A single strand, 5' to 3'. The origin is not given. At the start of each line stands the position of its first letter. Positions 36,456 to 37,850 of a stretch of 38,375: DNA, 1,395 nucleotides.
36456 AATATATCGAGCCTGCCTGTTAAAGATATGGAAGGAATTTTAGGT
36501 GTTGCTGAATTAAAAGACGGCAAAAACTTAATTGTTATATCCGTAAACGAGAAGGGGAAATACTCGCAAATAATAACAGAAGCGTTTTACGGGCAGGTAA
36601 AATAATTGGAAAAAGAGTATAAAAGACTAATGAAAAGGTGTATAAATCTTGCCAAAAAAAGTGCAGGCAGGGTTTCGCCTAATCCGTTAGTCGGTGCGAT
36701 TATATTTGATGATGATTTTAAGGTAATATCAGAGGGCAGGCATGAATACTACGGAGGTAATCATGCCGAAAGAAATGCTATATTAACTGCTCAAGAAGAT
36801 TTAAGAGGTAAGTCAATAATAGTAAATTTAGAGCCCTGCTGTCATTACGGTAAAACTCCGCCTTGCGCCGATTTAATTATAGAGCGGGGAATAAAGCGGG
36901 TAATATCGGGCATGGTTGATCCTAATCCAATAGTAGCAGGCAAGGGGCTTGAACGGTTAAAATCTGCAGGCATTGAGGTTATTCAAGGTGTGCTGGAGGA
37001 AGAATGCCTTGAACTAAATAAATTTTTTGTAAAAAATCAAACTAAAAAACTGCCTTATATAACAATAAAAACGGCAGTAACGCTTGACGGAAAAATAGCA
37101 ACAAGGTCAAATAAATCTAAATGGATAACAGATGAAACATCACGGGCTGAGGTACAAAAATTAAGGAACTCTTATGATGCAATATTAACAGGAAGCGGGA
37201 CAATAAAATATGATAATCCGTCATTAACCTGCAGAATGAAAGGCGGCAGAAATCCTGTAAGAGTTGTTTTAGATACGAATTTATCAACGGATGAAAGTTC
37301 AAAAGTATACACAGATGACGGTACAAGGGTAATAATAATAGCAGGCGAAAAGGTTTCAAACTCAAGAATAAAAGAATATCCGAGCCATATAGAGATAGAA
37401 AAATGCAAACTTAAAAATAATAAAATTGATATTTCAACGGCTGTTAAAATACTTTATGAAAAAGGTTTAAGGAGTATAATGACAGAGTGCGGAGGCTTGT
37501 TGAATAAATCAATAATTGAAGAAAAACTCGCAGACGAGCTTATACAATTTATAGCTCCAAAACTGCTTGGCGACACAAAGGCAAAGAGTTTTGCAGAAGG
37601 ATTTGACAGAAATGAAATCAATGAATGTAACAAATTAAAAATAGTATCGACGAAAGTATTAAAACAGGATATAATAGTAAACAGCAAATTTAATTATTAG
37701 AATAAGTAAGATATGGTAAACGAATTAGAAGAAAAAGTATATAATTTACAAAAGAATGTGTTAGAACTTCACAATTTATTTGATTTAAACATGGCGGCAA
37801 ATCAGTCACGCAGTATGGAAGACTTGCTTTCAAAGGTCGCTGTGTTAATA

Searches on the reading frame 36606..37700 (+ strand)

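Call 67: search_protein_families(library=pfam, proteins=[window:36606-37700:+], max_evalue=0.00001)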
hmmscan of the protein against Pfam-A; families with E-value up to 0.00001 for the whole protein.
window:36606-37700:+ (364 aa): 3 families
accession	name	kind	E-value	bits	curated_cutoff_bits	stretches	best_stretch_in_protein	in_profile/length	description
PF01872.23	RibD_C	-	1.1e-48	166.1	24.1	1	150-357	1-196/197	RibD C-terminal domain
PF00383.29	dCMP_cyt_deam_1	-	4.5e-16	59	25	1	4-102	3-101/102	Cytidine and deoxycytidylate deaminase zinc-binding region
PF14437.12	MafB19-deam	-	7.5e-06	26.3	27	0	29-143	25-139/142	MafB19-like deaminase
